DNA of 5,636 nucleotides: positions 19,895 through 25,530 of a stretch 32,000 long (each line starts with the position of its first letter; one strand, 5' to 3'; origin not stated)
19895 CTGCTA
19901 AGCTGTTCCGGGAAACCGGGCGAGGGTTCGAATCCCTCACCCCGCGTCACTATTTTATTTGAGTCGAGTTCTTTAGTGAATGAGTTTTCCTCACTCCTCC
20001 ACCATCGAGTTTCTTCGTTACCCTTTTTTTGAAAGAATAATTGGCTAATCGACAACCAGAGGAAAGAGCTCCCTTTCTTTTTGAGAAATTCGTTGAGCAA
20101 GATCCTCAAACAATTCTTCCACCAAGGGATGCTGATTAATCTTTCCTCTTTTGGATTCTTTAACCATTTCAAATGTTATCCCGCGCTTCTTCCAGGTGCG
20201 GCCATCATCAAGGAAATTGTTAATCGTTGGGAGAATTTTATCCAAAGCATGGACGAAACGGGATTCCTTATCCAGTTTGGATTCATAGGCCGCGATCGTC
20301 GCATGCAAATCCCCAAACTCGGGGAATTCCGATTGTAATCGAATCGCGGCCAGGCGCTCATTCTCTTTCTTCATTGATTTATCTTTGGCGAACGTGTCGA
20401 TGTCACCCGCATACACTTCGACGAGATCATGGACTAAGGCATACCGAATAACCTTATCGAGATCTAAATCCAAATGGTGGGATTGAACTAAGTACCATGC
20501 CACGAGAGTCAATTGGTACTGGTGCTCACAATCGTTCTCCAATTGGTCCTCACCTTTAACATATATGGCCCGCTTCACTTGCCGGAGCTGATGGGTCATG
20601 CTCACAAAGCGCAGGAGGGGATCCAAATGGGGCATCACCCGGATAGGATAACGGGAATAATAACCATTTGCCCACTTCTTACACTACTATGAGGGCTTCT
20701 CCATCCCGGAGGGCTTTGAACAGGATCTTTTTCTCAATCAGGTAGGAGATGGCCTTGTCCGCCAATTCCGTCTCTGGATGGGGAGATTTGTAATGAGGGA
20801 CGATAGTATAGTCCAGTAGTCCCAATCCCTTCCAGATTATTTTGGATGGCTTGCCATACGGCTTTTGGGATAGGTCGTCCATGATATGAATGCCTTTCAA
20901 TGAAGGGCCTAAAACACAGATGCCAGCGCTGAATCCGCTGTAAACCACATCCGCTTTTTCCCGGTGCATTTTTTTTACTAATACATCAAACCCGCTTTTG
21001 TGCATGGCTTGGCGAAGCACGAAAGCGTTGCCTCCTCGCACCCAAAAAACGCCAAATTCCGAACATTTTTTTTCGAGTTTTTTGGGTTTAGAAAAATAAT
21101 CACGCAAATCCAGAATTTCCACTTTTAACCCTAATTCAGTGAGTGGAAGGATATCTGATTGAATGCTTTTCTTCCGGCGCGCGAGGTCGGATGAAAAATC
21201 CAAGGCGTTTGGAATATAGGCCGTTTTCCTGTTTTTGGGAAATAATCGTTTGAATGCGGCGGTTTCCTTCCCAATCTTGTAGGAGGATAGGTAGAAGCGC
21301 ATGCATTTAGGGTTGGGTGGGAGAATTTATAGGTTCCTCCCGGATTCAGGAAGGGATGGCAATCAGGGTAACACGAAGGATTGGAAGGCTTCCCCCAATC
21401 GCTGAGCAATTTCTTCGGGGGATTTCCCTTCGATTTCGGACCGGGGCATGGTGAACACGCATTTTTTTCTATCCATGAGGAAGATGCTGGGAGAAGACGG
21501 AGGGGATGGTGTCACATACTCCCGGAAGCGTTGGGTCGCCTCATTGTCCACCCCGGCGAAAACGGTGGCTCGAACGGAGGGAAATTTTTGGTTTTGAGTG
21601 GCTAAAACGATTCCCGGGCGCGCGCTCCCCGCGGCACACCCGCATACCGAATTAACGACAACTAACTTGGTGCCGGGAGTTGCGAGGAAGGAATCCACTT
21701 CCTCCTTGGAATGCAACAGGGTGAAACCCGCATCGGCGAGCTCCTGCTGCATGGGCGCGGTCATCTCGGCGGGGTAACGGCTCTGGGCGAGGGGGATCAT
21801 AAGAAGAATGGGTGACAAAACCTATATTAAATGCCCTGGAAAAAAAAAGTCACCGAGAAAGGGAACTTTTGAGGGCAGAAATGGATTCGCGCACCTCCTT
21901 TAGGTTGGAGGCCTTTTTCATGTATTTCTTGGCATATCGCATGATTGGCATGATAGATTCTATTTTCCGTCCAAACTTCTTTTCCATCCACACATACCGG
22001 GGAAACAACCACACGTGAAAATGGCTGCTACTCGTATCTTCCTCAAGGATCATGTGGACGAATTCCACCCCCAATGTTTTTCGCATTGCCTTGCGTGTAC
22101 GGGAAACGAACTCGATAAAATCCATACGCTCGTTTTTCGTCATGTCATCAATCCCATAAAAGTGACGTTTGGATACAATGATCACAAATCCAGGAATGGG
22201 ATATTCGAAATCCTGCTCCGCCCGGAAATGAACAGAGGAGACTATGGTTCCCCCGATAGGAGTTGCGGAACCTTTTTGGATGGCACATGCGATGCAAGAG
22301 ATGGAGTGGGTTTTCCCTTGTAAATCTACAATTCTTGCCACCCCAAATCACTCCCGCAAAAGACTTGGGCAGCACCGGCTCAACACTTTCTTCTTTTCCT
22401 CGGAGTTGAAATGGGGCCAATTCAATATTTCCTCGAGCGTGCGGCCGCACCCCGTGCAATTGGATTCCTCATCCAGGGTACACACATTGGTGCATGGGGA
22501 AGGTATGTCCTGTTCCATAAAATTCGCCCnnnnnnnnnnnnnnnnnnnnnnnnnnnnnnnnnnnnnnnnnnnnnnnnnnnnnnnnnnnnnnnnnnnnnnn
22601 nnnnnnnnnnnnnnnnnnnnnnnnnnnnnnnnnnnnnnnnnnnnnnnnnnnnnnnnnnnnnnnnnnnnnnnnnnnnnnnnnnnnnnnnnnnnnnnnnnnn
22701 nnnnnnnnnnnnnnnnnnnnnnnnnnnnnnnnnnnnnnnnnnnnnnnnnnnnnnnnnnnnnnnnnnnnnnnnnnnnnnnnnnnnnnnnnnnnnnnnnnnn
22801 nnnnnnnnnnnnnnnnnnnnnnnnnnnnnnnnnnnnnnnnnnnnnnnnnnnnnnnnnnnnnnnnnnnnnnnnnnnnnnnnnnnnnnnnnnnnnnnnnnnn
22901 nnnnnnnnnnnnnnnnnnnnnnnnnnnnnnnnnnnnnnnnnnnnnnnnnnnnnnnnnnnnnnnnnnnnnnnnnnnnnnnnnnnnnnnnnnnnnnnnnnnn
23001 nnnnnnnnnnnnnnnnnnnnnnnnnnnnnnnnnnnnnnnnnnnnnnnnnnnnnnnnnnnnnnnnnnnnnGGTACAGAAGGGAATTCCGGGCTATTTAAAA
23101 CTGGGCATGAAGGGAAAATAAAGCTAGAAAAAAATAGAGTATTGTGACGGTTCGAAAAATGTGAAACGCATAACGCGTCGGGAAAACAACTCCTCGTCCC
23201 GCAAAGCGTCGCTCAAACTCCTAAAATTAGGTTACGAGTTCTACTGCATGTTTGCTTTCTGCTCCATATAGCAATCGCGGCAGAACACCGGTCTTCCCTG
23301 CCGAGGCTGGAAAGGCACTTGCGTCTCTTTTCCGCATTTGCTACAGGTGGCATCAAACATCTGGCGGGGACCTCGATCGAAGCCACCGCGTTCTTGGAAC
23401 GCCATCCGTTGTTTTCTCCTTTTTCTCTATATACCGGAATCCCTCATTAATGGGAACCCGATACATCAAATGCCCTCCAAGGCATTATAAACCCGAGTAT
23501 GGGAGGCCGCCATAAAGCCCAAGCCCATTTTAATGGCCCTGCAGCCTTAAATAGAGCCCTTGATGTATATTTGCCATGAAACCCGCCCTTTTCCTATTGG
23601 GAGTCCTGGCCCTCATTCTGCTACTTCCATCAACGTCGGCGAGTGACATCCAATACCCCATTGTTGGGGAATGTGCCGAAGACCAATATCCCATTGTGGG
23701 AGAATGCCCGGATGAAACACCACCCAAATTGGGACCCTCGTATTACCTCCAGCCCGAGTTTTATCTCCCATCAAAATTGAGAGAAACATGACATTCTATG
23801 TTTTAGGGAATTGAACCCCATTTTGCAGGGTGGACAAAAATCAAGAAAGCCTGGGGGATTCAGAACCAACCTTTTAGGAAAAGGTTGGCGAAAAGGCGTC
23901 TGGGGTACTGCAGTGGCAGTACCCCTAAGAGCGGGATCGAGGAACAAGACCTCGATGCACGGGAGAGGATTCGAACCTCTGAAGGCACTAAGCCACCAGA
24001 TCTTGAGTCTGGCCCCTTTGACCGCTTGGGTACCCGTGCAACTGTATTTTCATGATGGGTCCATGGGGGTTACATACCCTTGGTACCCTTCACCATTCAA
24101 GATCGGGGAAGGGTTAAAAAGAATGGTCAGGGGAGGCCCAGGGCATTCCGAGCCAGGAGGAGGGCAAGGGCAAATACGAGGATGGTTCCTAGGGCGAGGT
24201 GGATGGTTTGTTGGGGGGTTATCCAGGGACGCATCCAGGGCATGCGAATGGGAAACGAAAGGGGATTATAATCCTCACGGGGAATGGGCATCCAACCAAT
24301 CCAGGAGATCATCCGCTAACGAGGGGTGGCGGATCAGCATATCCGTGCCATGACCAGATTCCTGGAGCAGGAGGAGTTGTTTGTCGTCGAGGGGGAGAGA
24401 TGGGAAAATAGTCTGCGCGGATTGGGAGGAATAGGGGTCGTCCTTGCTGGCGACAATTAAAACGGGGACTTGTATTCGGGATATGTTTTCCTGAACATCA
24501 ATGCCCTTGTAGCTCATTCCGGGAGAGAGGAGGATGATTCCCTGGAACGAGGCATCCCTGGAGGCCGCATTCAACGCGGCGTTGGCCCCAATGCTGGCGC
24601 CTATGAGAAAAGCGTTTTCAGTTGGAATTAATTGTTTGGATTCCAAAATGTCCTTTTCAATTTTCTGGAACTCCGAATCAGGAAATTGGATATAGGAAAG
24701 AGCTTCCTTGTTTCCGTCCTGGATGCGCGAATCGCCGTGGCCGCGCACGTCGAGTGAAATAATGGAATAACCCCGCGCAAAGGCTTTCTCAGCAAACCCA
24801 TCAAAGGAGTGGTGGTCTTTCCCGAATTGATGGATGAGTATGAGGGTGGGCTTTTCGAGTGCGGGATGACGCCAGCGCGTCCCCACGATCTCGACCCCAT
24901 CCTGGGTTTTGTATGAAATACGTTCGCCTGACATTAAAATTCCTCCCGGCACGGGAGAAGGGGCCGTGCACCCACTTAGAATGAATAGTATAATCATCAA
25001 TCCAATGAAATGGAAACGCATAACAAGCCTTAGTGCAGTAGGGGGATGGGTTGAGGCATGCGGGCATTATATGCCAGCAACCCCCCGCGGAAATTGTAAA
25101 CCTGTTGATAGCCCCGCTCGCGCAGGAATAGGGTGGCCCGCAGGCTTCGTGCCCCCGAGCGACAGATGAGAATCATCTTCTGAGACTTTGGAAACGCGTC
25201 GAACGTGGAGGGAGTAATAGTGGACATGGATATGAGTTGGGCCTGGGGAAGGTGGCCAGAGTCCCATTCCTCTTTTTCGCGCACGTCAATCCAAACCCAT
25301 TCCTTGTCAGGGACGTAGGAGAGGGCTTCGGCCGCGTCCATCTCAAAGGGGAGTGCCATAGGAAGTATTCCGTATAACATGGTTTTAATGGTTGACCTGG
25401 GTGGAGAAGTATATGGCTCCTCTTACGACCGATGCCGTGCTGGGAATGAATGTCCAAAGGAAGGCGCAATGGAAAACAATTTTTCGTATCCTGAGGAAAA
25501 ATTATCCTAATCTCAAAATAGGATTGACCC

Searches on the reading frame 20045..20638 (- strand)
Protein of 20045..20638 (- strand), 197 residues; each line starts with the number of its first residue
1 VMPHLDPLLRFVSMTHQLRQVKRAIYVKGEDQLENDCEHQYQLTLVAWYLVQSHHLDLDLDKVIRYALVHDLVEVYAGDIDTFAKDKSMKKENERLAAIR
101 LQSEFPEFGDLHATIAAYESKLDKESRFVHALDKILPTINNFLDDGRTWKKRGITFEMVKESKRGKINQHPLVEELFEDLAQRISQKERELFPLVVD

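Call 83: search_protein_families(library=pfam, proteins=[window:20045-20638:-], max_evalue=0.001)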
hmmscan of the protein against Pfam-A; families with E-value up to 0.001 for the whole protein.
window:20045-20638:- (197 aa): 2 families
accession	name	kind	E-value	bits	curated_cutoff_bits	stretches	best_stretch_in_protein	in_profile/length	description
PF13023.12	HD_3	-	8.7e-29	101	22.5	1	16-168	2-158/165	HD domain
PF12917.13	YfbR-like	-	1.9e-10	41.2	25.9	1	11-140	2-140/182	5'-deoxynucleotidase YfbR-like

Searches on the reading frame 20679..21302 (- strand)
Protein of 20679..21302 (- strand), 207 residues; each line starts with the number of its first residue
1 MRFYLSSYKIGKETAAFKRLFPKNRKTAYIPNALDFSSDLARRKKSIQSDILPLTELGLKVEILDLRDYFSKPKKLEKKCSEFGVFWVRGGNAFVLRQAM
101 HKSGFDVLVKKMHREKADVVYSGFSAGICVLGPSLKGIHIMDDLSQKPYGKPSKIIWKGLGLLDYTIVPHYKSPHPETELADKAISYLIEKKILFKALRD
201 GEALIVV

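Call 83: search_protein_families(library=pfam, proteins=[window:20679-21302:-], max_evalue=0.001)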
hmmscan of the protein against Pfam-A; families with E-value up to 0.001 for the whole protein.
window:20679-21302:- (207 aa): 1 family
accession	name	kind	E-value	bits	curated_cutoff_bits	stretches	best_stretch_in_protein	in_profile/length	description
PF03575.23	Peptidase_S51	-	2.3e-18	67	23.9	1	17-206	22-198/206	Peptidase family S51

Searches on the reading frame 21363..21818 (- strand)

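Call 83: search_protein_families(library=pfam, proteins=[window:21363-21818:-], max_evalue=0.001)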
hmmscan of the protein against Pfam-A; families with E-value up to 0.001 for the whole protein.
window:21363-21818:- (151 aa): 1 family
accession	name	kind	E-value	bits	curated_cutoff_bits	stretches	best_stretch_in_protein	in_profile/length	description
PF06491.16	Disulph_isomer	-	7.6e-48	162.5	25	1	15-148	1-135/136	Disulphide isomerase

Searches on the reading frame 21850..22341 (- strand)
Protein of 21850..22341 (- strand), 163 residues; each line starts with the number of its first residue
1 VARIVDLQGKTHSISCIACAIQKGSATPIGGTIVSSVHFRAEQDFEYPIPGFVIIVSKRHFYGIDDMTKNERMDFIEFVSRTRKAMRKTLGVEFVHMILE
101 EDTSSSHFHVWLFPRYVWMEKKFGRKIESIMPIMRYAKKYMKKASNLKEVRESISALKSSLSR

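Call 83: search_protein_families(library=pfam, proteins=[window:21850-22341:-], max_evalue=0.001)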
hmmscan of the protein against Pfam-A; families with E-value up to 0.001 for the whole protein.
window:21850-22341:- (163 aa): 1 family
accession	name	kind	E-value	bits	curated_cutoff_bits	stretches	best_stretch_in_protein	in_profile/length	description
PF01230.28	HIT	-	0.00046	21.2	21.5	1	49-115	25-95/98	HIT domain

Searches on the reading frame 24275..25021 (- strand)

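Call 83: search_protein_families(library=pfam, proteins=[window:24275-25021:-], max_evalue=0.001)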
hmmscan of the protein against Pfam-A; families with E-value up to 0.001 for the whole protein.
window:24275-25021:- (248 aa): 5 families
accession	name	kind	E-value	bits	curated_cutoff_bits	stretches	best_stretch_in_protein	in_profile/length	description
PF12146.15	Hydrolase_4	-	8e-17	61.8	27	1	57-171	4-113/239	Serine aminopeptidase, S33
PF00561.26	Abhydrolase_1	-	2.4e-15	57.3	25.8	1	58-171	1-107/245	alpha/beta hydrolase fold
PF12697.13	Abhydrolase_6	-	2.4e-06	28.8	26.3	1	69-168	10-95/217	Alpha/beta hydrolase family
PF12740.14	PETase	-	7.3e-05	22.7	28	1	78-225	75-212/263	PET hydrolase-like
PF02129.25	Peptidase_S15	-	0.0009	19.4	23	0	77-98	41-65/262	X-Pro dipeptidyl-peptidase (S15 family)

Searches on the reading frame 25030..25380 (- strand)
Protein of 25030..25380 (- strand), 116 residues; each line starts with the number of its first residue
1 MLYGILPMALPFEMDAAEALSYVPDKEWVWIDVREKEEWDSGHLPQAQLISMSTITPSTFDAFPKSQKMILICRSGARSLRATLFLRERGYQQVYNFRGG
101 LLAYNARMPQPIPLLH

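Call 83: search_protein_families(library=pfam, proteins=[window:25030-25380:-], max_evalue=0.001)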
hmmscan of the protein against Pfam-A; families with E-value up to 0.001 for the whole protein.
window:25030-25380:- (116 aa): 1 family
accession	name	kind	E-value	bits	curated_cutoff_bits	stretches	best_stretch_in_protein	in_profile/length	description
PF00581.25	Rhodanese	-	1.9e-15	57.6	22.2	1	16-106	2-101/102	Rhodanese-like domain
